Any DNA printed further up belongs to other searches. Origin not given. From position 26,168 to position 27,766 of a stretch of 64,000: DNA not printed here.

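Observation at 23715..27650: LarA-like racemase co-operonic with GlcF/GlcD-like dehydrogenase subunits; LarB/C/E maturases absent from the window; palindromic operator upstream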

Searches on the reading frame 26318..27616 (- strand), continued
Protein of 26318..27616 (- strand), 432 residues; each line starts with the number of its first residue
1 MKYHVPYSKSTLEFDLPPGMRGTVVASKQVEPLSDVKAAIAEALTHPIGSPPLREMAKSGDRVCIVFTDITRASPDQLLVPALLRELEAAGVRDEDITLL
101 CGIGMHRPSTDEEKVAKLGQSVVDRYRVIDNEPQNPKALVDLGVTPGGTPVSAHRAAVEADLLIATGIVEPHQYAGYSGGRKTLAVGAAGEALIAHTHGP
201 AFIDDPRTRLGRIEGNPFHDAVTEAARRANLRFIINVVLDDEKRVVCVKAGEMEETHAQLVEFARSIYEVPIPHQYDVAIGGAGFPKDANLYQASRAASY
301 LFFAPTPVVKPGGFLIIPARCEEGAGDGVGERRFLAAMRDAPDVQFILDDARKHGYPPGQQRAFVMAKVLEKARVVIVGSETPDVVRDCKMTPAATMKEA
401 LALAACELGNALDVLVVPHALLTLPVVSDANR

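Call 46: search_protein_families(library=ncbifam, proteins=[L003:8396-9499:+, L041:14978-16060:+, L041:11289-12278:+, L041:12327-13517:+, L041:13587-14948:+, L052:8298-9359:-, L066:1106-2116:-, L064:9271-9672:-, L083:20223-21161:+, L003:11352-12530:+], max_evalue=1e-10)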
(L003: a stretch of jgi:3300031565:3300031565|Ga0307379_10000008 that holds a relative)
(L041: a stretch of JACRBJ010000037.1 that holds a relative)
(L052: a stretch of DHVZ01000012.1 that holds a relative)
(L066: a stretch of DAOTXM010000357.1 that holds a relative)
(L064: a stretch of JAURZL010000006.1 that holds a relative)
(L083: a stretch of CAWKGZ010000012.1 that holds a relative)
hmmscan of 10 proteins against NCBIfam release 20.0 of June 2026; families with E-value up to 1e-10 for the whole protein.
L003:8396-9499:+ (367 aa): 5 families
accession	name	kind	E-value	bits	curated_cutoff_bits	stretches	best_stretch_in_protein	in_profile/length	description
NF040650.1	sulfolac_dhydr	equivalog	1.9e-74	250.9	500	1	9-363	4-336/339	L-sulfolactate dehydrogenase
NF007504.0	PRK10098.1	equivalog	2.2e-60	204.3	336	1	5-363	4-347/360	malate/lactate/ureidoglycolate dehydrogenase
NF011599.0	PRK15025.1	equivalog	1.1e-53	182.7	356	1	8-349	3-327/349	ureidoglycolate dehydrogenase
TIGR03175.1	AllD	equivalog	6.4e-50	170.2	496.2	1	8-347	3-325/349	ureidoglycolate dehydrogenase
NF009750.0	PRK13260.1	equivalog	8.5e-43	146.7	316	1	7-355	2-331/332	3-dehydro-L-gulonate 2-dehydrogenase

L041:14978-16060:+ (361 aa): 5 families
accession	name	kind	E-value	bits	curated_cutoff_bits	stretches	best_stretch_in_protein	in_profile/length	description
NF040650.1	sulfolac_dhydr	equivalog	7.1e-73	245.7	500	1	15-360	10-334/339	L-sulfolactate dehydrogenase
NF011599.0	PRK15025.1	equivalog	3.9e-58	197.3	356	1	8-351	3-330/349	ureidoglycolate dehydrogenase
TIGR03175.1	AllD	equivalog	1.4e-53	182.3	496.2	1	8-348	3-327/349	ureidoglycolate dehydrogenase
NF007504.0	PRK10098.1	equivalog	1.1e-49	169.1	336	1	8-353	7-338/360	malate/lactate/ureidoglycolate dehydrogenase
NF009750.0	PRK13260.1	equivalog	4.2e-31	108.3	316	1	8-355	3-332/332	3-dehydro-L-gulonate 2-dehydrogenase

L041:11289-12278:+ (329 aa): 9 families
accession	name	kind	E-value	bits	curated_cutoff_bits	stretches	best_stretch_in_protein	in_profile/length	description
NF041097.1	keto_inos_dh_IolM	equivalog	3.1e-20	72.2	450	1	124-318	185-383/389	scyllo-inosose 3-dehydrogenase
NF007375.0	PRK09880.1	equivalog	2.3e-19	69.3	469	1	93-247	120-268/344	L-idonate 5-dehydrogenase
TIGR03366.1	HpnZ_proposed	hypoth_equivalog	2.7e-18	66.3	328.1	1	98-303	109-313/315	putative phosphonate catabolism associated alcohol dehydrogenase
NF003808.0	PRK05396.1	equivalog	7.9e-18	64.4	380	1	68-316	89-332/341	L-threonine 3-dehydrogenase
NF007489.0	PRK10083.1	equivalog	2.1e-17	63.1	376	1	94-328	112-339/339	Zn-dependent oxidoreductase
TIGR00692.1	tdh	equivalog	2.5e-17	63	458.35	1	67-311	86-327/340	L-threonine 3-dehydrogenase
TIGR03451.1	mycoS_dep_FDH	equivalog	5.4e-14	51.8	512.9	1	140-313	172-347/358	S-(hydroxymethyl)mycothiol dehydrogenase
TIGR03989.1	Rxyl_3153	subfamily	3.7e-13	49.5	440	0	99-257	141-299/370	NDMA-dependent alcohol dehydrogenase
NF007642.0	PRK10309.1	equivalog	3.2e-11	43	550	0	95-198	113-215/347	galactitol-1-phosphate 5-dehydrogenase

L041:12327-13517:+ (397 aa): 9 families
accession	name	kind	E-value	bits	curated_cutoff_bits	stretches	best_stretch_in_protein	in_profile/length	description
NF045670.1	quin_L_LdhH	equivalog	4.8e-84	282.9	800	1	2-396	304-698/706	L-lactate dehydrogenase (quinone) large subunit LdhH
NF004898.0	PRK06259.1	equivalog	7e-62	209.6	385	1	162-390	256-470/488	fumarate reductase (CoM/CoB) subunit TfrB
NF008434.0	PRK11274.1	equivalog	1.9e-59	201.6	333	1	3-387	24-392/409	glycolate oxidase subunit GlcF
NF008369.0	PRK11168.1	equivalog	1.3e-42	146.1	278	1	3-387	12-384/401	anaerobic glycerol-3-phosphate dehydrogenase subunit C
TIGR03379.1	glycerol3P_GlpC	equivalog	9.4e-25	87.2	279.9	1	3-387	6-381/397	anaerobic glycerol-3-phosphate dehydrogenase subunit GlpC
TIGR03288.1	CoB_CoM_SS_B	equivalog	7.8e-15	54.9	345.15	1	170-386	2-240/290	CoB--CoM heterodisulfide reductase subunit B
NF045663.1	diclust_near_Sec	equivalog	7.6e-13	47.4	530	1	160-380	412-615/759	pyridine nucleotide-disulfide oxidoreductase/dicluster-binding protein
NF045796.1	DsrK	equivalog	7.7e-12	44.6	400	0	247-350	269-378/453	sulfate reduction electron transfer complex DsrMKJOP subunit DsrK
NF041890.1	hdrC_Methbact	equivalog_domain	4.8e-11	42.6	270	0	2-82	29-101/192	ferredoxin:CoB-CoM heterodisulfide reductase subunit HdrC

L041:13587-14948:+ (454 aa): 8 families
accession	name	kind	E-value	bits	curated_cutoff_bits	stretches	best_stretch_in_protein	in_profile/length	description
TIGR00387.1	glcD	equivalog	7.1e-149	496.1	567.9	1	38-452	1-413/413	glycolate oxidase subunit GlcD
NF008408.0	PRK11230.1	equivalog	1.8e-108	363.2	897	1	3-452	23-470/499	glycolate oxidase subunit GlcD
NF049975.1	2HglutDHaseYdiJ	equivalog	2.1e-51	174.8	1350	2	23-175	40-193/1018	D-2-hydroxyglutarate dehydrogenase YdiJ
NF008439.0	PRK11282.1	equivalog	1.4e-32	112.9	284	1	44-236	8-197/358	glycolate oxidase subunit GlcE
NF053785.1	DcplphribOxDprE1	equivalog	3.9e-19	69.2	500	1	38-209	18-181/449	decaprenylphosphoryl-beta-D-ribose oxidase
TIGR01678.1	FAD_lactone_ox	subfamily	2.2e-15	56.5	396.8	1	33-212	13-182/438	sugar 1,4-lactone oxidase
NF041227.1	BagG_FevA2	exception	2.1e-11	43.1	850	1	29-214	40-213/455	bagremycin/ferroverdin biosynthesis FAD-dependent oxygenase BagG/FevA2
TIGR01676.1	GLDHase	equivalog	3.2e-11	42.7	458.25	1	17-209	44-226/541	L-galactonolactone dehydrogenase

L052:8298-9359:- (353 aa): 0 families

L066:1106-2116:- (336 aa): 3 families
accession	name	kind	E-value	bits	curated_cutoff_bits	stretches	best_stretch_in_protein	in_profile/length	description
NF041098.2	diketo_inos_hlase_IolN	equivalog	2.5e-147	489.8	245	1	28-334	1-307/307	3-dehydro-scyllo-inosose hydrolase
TIGR04448.1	creatininase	equivalog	8e-21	74.8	235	1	39-223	2-195/246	creatininase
TIGR03964.1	mycofact_creat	equivalog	4.4e-15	55.9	172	1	43-210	8-155/228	mycofactocin biosynthesis peptidyl-dipeptidase MftE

L064:9271-9672:- (133 aa): 0 families

L083:20223-21161:+ (312 aa): 8 families
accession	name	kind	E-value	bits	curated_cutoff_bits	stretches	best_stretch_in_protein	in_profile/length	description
NF045644.1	TransRegBhcR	equivalog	2.5e-49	168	350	1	55-299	20-264/267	HTH-type transcriptional regulator BhcR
TIGR02431.1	pcaR_pcaU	subfamily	1.9e-48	164.9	284.75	1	55-299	3-247/248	beta-ketoadipate pathway transcriptional regulators, PcaR/PcaU/PobR family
NF008601.2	PRK11569.1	equivalog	4.9e-38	130.9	380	1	55-298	24-270/276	glyoxylate bypass operon transcriptional repressor IclR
NF011671.1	PRK15090.1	equivalog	8.9e-37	126.7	275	1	54-299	7-252/256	DNA-binding transcriptional regulator KdgR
NF007548.0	PRK10163.1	equivalog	1.8e-33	115.8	406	1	57-304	21-269/271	HTH-type transcriptional repressor AllR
NF007342.0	PRK09834.1-4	equivalog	8.6e-18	64.3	251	1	55-261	9-217/263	DNA-binding transcriptional regulator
NF007341.0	PRK09834.1-3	equivalog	6.9e-15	54.9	269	1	57-262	7-220/274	DNA-binding transcriptional regulator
NF007339.0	PRK09834.1-1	equivalog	2.1e-11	43.7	299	1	52-262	15-228/271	DNA-binding transcriptional regulator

L003:11352-12530:+ (392 aa): 9 families
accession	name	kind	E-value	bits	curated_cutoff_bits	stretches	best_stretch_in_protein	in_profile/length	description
NF004898.0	PRK06259.1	equivalog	5.7e-50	170.3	385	1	17-391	134-488/488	fumarate reductase (CoM/CoB) subunit TfrB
NF045670.1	quin_L_LdhH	equivalog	1.1e-48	166.1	800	1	144-387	463-705/706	L-lactate dehydrogenase (quinone) large subunit LdhH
NF008369.0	PRK11168.1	equivalog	5.5e-38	130.9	278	1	146-371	165-384/401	anaerobic glycerol-3-phosphate dehydrogenase subunit C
NF045724.1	ferredox_TmcB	equivalog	4.5e-34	117.7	735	1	18-391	42-428/430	electron transfer complex ferredoxin TmcB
NF008434.0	PRK11274.1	equivalog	1.6e-32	112.9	333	2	10-100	16-104/409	glycolate oxidase subunit GlcF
NF045796.1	DsrK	equivalog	5e-28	97.9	400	1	62-370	111-419/453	sulfate reduction electron transfer complex DsrMKJOP subunit DsrK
TIGR03379.1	glycerol3P_GlpC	equivalog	6.6e-28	97.6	279.9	1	148-371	162-381/397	anaerobic glycerol-3-phosphate dehydrogenase subunit GlpC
NF045663.1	diclust_near_Sec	equivalog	1.4e-24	86.2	530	1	9-370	296-621/759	pyridine nucleotide-disulfide oxidoreductase/dicluster-binding protein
NF045711.1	sulf_resp_HmcF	equivalog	3.6e-24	85.4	750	1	18-389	61-447/457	sulfate respiration complex iron-sulfur protein HmcF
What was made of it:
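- The Ldh_2 partner scores best against L-sulfolactate and malate-type dehydrogenases (call 46). The Ldh_2 partner scores best against L-sulfolactate dehydrogenase: 251 bits, cut-off 500 (call 46).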

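Call 53: search_protein_families(library=ncbifam, proteins=[L041:17064-17837:+, L041:17840-18673:+, L041:18670-19827:+], max_evalue=1e-10)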
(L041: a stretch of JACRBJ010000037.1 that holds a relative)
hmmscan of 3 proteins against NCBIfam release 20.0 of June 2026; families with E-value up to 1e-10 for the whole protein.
L041:17064-17837:+ (257 aa): 1 family
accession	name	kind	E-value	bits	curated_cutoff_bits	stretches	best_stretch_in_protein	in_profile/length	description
NF033503.1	LarB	equivalog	1.1e-91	306.2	175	1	47-255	1-209/209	nickel pincer cofactor biosynthesis protein LarB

L041:17840-18673:+ (277 aa): 1 family
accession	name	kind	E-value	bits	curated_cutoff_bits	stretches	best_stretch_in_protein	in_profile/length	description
TIGR00268.2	TIGR00268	equivalog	2.4e-88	295.8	150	1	19-273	4-259/259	ATP-dependent sacrificial sulfur transferase LarE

L041:18670-19827:+ (385 aa): 2 families
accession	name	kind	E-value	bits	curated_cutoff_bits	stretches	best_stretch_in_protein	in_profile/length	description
TIGR00299.2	nickel_LarC1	equivalog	3.8e-61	205.7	90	1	72-235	1-165/165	nickel pincer cofactor biosynthesis protein LarC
NF052512.1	nickel_LarC2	equivalog_domain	4.5e-46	155.8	50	1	246-362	1-117/118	nickel pincer cofactor biosynthesis protein LarC2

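Call 58: search_protein_families(library=pfam, proteins=[L068:1667-2080:+, L063:2566-4023:+, L057:11311-12192:+, L057:12288-13313:-, L082:13328-14170:-, L084:8907-9713:-, L082:7096-8145:-, L082:8172-8801:-, L017:1290-2486:-, L066:2155-3069:-], max_evalue=0.0001)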
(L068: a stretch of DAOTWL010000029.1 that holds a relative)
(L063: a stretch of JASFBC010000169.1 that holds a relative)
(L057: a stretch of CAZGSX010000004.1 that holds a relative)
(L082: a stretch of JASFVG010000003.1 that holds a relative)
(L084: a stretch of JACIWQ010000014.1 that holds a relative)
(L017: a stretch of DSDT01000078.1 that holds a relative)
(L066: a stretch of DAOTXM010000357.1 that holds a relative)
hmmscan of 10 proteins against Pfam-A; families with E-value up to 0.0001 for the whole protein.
L068:1667-2080:+ (137 aa): 1 family
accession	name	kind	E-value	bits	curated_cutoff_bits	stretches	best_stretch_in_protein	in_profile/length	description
PF10722.14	YbjN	-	4.7e-06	27.3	22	1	12-115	1-109/126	Putative bacterial sensory transduction regulator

L063:2566-4023:+ (485 aa): 4 families
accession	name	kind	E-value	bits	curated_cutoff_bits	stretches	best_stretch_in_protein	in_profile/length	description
PF01743.26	PolyA_pol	-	3.6e-18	66.6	23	1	2-111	5-126/126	Poly A polymerase head domain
PF12627.12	PolyA_pol_RNAbd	-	9.8e-12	44.9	22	1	136-196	1-61/64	Probable RNA and SrmB- binding site of polymerase A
PF01966.28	HD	-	1.3e-09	38.8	22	1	276-387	23-114/116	HD domain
PF13735.12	tRNA_NucTran2_2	-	5.9e-07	30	27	1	426-466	105-145/149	tRNA nucleotidyltransferase domain 2 putative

L057:11311-12192:+ (293 aa): 1 family
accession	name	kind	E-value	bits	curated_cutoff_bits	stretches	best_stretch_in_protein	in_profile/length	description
PF02574.22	S-methyl_trans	-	6.5e-72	243.2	22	1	16-291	1-283/283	Homocysteine S-methyltransferase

L057:12288-13313:- (341 aa): 1 family
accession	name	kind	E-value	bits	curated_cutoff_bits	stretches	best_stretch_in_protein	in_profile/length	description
PF00583.31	Acetyltransf_1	-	5.2e-08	33.6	20.7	0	190-320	9-108/116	Acetyltransferase (GNAT) family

L082:13328-14170:- (280 aa): 1 family
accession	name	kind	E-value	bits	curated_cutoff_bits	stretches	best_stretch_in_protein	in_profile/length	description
PF02645.21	DegV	-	2.7e-79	266.8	27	1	2-277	2-278/280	Uncharacterised protein, DegV family COG1307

L084:8907-9713:- (268 aa): 3 families
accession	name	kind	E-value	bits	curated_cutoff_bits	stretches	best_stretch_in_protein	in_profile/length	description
PF13561.12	adh_short_C2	-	2.2e-46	158.8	27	1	15-263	1-234/236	Enoyl-(Acyl carrier protein) reductase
PF00106.31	adh_short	-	1.1e-24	87.5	26.6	1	10-213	2-190/195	short chain dehydrogenase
PF08659.16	KR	-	8.9e-05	22.9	22.6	0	11-101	3-88/180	KR domain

L082:7096-8145:- (349 aa): 1 family
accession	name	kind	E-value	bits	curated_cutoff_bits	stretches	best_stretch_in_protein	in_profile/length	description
PF00953.26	Glycos_transf_4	-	2.7e-34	118.9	27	1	86-244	3-158/160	Glycosyl transferase family 4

L082:8172-8801:- (209 aa): 1 family
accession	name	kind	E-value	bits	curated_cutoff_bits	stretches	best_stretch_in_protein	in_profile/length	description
PF14681.12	UPRTase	-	2.7e-73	246.3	27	1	8-208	2-206/206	Uracil phosphoribosyltransferase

L017:1290-2486:- (398 aa): 2 families
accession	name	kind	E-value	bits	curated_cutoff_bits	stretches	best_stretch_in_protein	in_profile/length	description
PF00108.29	Thiolase_N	-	3.3e-96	322.1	26.4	1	9-266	2-259/260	Thiolase, N-terminal domain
PF02803.24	Thiolase_C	-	5.3e-44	149.2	27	1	275-395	2-122/123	Thiolase, C-terminal domain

L066:2155-3069:- (304 aa): 0 families

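Call 75: find_related_loci(query=P0128, collection=metagenome_contigs, flank=10000)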
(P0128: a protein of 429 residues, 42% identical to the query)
Query P0128 (429 aa) in metagenome_contigs; peptide patterns used: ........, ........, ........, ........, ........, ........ (x = any residue, [..] = any of these).
600 stretches matched a pattern (row limit reached: there are more); 537 encode a relative of the query (tblastn E <= 1e-3); the best 80 are kept; 80 distinct loci.
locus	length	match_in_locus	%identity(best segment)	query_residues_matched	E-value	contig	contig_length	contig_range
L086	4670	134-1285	64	44-427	1e-157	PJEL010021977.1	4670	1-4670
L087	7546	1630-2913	44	1-429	1e-115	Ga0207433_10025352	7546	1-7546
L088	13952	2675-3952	44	1-427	1e-115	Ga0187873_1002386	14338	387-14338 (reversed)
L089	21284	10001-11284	44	1-429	1e-115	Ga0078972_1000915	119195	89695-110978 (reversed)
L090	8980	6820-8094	42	2-427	2e-112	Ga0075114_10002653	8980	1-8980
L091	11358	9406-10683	43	1-427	7e-112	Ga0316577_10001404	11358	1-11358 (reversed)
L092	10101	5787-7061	43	1-425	5e-111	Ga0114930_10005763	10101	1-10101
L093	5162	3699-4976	42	1-427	4e-111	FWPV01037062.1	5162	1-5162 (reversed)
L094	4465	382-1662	43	1-428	2e-111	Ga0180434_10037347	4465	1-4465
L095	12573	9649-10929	43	2-428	4e-110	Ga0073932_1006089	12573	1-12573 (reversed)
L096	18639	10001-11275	42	2-427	5e-110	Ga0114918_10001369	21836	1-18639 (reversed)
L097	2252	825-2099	42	2-427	8e-116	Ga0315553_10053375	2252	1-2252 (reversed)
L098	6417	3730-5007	43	2-428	5e-110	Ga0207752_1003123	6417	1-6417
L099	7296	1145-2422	42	1-427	9e-110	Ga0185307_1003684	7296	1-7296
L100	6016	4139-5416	42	1-427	1e-109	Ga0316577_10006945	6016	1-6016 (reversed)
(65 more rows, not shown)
